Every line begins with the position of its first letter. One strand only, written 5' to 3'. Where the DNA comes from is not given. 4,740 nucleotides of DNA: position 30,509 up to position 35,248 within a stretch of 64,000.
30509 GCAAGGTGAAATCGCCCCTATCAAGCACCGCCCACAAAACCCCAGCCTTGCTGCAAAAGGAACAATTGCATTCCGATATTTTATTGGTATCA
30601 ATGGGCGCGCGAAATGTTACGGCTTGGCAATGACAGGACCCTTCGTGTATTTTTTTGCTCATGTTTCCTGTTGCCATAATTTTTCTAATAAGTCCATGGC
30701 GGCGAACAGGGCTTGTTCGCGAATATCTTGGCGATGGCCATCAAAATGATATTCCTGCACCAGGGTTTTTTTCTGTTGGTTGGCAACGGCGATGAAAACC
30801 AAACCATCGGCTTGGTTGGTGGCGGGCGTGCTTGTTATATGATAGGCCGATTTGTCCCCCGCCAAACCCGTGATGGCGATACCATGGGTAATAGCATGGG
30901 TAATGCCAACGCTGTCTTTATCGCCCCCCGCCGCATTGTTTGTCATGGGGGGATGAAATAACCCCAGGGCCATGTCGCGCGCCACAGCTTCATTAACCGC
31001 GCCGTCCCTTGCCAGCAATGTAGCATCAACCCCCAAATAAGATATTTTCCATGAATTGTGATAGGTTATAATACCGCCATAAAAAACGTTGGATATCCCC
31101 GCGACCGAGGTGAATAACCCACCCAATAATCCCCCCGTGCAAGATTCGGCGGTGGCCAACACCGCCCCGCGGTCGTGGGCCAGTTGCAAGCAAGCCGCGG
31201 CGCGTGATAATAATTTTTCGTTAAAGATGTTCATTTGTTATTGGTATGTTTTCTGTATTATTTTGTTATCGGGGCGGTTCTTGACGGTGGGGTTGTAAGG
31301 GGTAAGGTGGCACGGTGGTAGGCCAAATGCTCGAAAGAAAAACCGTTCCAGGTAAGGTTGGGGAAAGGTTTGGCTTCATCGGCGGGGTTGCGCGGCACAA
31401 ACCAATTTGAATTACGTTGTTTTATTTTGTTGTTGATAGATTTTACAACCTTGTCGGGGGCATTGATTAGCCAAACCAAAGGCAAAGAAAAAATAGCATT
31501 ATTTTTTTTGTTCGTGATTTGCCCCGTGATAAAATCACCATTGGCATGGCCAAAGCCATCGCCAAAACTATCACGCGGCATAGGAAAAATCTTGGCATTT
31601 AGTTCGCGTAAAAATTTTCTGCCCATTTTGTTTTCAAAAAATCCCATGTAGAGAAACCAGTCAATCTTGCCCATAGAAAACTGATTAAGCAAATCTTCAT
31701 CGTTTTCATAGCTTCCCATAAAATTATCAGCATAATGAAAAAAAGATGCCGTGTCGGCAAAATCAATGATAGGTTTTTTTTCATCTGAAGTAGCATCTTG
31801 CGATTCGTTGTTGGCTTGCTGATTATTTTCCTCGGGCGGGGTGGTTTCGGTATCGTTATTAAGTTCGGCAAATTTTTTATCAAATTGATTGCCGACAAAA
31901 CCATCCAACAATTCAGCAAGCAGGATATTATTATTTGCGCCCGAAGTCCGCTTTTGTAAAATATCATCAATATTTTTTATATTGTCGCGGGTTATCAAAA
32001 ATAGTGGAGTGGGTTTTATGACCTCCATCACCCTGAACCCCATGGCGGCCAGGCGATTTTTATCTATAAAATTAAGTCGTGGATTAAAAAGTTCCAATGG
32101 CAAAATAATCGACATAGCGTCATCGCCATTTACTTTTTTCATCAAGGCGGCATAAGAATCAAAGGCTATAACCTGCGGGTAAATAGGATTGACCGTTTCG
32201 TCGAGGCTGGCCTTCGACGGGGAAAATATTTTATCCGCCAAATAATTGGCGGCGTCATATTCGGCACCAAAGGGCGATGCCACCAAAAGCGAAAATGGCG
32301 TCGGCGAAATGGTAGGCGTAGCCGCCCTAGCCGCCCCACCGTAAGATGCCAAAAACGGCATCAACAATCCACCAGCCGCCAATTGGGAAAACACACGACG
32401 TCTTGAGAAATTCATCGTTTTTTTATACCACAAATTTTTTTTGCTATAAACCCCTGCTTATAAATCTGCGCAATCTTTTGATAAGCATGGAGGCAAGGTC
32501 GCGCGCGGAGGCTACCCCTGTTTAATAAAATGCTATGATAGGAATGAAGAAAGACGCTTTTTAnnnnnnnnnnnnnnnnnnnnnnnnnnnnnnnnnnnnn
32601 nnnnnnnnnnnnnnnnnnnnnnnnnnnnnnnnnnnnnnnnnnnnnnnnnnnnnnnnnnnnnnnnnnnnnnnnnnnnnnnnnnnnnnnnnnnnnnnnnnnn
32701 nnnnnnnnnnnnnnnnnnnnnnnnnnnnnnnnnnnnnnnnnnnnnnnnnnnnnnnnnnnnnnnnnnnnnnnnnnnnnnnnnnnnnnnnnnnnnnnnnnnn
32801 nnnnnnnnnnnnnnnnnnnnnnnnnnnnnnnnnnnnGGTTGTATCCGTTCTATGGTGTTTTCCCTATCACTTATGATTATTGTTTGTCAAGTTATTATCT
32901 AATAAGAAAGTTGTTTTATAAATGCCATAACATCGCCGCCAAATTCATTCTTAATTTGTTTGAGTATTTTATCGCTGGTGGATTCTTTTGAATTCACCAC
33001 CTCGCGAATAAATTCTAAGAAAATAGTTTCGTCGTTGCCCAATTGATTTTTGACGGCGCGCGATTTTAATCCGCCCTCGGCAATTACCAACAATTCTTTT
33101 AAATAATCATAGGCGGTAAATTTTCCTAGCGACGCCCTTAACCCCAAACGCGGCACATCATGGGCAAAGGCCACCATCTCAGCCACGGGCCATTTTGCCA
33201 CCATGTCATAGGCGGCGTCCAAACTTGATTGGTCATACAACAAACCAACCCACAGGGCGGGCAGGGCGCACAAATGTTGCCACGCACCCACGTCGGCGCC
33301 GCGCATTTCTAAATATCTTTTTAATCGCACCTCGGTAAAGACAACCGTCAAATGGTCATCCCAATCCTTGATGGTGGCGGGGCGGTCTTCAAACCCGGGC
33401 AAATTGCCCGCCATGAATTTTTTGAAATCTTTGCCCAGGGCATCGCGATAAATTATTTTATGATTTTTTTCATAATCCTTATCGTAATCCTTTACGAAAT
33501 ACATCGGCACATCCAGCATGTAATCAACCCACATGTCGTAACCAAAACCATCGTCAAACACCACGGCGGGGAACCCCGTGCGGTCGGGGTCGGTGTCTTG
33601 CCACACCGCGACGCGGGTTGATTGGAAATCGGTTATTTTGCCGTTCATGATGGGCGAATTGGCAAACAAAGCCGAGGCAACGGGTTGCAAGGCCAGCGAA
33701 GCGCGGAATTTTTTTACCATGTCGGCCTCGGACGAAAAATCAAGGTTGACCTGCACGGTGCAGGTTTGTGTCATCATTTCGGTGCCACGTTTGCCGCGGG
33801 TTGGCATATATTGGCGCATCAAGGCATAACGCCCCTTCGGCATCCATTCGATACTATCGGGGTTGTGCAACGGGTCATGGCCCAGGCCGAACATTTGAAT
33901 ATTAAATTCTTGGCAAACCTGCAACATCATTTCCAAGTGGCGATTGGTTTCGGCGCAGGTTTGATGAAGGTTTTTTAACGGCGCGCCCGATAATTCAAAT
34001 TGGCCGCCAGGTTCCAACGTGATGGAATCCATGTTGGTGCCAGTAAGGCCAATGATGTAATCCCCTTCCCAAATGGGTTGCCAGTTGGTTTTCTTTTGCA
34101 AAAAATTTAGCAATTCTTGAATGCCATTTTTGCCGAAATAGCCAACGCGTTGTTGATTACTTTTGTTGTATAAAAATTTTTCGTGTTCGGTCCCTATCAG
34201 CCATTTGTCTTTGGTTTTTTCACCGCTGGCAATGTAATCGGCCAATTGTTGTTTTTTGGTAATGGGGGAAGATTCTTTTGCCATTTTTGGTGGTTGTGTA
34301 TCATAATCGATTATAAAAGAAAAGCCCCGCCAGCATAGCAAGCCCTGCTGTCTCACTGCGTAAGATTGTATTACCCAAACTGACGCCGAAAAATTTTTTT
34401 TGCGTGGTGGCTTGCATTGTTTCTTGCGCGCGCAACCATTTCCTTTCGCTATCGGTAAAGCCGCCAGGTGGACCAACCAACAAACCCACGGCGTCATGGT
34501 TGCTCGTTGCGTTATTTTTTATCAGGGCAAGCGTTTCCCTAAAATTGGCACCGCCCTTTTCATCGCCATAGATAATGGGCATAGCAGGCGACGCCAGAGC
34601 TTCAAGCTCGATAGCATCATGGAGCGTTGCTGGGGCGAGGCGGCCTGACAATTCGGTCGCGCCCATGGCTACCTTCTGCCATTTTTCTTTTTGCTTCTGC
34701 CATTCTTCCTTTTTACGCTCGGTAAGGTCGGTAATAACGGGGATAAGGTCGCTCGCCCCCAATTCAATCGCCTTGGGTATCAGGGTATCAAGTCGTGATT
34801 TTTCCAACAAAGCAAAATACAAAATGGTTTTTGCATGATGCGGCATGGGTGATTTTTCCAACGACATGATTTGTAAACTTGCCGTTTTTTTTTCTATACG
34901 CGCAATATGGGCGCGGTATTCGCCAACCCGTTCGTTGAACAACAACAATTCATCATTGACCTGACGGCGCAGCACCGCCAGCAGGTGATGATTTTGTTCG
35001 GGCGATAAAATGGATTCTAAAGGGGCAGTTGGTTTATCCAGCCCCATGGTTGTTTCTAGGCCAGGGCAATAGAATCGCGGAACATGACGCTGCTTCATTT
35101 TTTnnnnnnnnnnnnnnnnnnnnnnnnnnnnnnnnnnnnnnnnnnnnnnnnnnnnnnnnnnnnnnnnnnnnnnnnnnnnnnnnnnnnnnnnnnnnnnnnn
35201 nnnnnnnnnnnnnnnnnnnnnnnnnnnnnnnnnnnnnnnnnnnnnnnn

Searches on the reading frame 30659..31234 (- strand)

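Call 22: search_protein_families(library=ncbifam, proteins=[window:30659-31234:-], max_evalue=0.00001)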
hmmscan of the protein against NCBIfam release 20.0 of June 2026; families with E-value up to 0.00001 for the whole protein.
window:30659-31234:- (191 aa): 5 families
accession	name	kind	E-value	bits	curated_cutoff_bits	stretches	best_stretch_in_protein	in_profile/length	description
NF001813.0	PRK00549.1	equivalog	6.8e-32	111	379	1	14-186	262-410/414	competence/damage-inducible protein A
TIGR00199.1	PncC_domain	subfamily_domain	1.2e-30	106.6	68.9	1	20-94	6-80/149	nicotinamide-nucleotide amidohydrolase family protein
NF002975.0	PRK03661.1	equivalog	1.1e-23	83.7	212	1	17-184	15-159/164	nicotinamide-nucleotide amidase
TIGR00200.1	cinA_nterm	subfamily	1.6e-19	69.9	243.15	1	18-189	268-413/414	CinA family nicotinamide mononucleotide deamidase-related protein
NF002972.0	PRK03657.1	equivalog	2.8e-13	50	201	1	21-187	30-172/175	2-oxo-tetronate isomerase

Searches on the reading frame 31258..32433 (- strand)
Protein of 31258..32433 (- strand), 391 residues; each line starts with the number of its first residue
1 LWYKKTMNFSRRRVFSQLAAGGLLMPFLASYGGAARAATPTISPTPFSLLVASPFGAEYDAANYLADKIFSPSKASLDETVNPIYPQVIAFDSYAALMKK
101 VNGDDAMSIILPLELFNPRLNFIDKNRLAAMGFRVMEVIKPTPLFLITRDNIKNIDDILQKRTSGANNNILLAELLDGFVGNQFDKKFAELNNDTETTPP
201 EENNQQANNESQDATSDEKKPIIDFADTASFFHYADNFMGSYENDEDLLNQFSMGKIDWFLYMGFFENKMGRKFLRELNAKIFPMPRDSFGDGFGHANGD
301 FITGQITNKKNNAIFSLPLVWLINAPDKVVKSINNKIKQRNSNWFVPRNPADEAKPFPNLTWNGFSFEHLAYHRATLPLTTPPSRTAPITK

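Call 25: search_protein_families(library=ncbifam, proteins=[window:31258-32433:-], max_evalue=1e-8)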
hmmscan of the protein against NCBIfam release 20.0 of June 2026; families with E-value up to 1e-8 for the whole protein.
window:31258-32433:- (391 aa): 0 families

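Call 40: search_protein_families(library=pfam, proteins=[window:31258-32433:-], max_evalue=0.01)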
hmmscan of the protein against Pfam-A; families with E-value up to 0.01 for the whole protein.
window:31258-32433:- (391 aa): 1 family
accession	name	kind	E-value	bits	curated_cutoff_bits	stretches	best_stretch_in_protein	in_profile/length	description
PF04546.19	Sigma70_ner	-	0.0084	16.5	29.7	0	155-218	5-60/210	Sigma-70, non-essential region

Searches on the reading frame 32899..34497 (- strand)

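Call 22: search_protein_families(library=ncbifam, proteins=[window:32899-34497:-], max_evalue=0.00001)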
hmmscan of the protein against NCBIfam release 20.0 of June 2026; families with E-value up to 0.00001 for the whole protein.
window:32899-34497:- (532 aa): 5 families
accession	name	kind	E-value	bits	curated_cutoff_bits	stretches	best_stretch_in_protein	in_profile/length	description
TIGR01436.1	glu_cys_lig_pln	equivalog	2.2e-163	543.8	463.15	1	78-527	1-441/446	glutamate--cysteine ligase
TIGR03444.1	EgtA_Cys_ligase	equivalog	9.2e-49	166.3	370.8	1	158-445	63-346/390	ergothioneine biosynthesis glutamate--cysteine ligase EgtA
TIGR02050.1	gshA_cyan_rel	subfamily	1.8e-11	44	176.4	1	166-302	46-177/287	YbdK family carboxylate-amine ligase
NF010039.0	PRK13515.1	equivalog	4e-09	35.6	371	1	166-327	56-209/378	carboxylate-amine ligase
NF010041.0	PRK13517.1-1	subfamily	1.9e-08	34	332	1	166-329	52-206/368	glutamate--cysteine ligase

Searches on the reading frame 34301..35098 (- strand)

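Call 22: search_protein_families(library=ncbifam, proteins=[window:34301-35098:-], max_evalue=0.00001)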
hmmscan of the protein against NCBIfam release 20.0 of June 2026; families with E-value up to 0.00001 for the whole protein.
window:34301-35098:- (265 aa): 21 families
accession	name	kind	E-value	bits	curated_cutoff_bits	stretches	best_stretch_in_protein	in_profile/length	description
NF008696.0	PRK11713.3-5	equivalog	2e-42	145.3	234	1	31-257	23-236/248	16S rRNA (uracil(1498)-N(3))-methyltransferase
NF008692.0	PRK11713.1-5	equivalog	3.2e-40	138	196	1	6-259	3-239/246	16S rRNA (uracil(1498)-N(3))-methyltransferase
NF008694.0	PRK11713.3-2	equivalog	1.6e-37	129.1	234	1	31-259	24-237/245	16S rRNA (uracil(1498)-N(3))-methyltransferase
TIGR00046.1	TIGR00046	subfamily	6.5e-35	120.6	41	1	30-257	17-231/240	RsmE family RNA methyltransferase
NF008711.0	PRK11713.7-6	equivalog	7.3e-28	97.9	304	1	31-258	18-237/244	16S rRNA (uracil(1498)-N(3))-methyltransferase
NF008709.0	PRK11713.7-4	equivalog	6.8e-26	91.1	292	1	32-261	19-240/246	16S rRNA (uracil(1498)-N(3))-methyltransferase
NF008706.0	PRK11713.7-1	equivalog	1.5e-25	90.4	273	1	29-258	15-225/232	16S rRNA (uracil(1498)-N(3))-methyltransferase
NF008707.0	PRK11713.7-2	equivalog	5.8e-25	88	327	1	30-261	28-251/255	16S rRNA (uracil(1498)-N(3))-methyltransferase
NF008705.0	PRK11713.6-4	equivalog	1.8e-23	83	343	1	31-254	20-229/248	16S rRNA (uracil(1498)-N(3))-methyltransferase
NF008697.0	PRK11713.4-1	equivalog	2.7e-22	79.3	234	1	31-254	22-234/250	16S rRNA (uracil(1498)-N(3))-methyltransferase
NF008690.0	PRK11713.1-1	equivalog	2.9e-22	79.3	342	1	30-259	19-235/243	16S rRNA (uracil(1498)-N(3))-methyltransferase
NF008702.0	PRK11713.6-1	equivalog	1.9e-21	76.4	269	1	29-255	16-225/235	16S rRNA (uracil(1498)-N(3))-methyltransferase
NF008691.0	PRK11713.1-4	equivalog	8.1e-21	74.3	279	1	30-262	19-247/252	16S rRNA (uracil(1498)-N(3))-methyltransferase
NF008704.0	PRK11713.6-3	equivalog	3.8e-20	72.2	216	1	30-261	15-221/227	16S rRNA (uracil(1498)-N(3))-methyltransferase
NF008703.0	PRK11713.6-2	equivalog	6.7e-19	68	291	1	29-260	18-236/242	16S rRNA (uracil(1498)-N(3))-methyltransferase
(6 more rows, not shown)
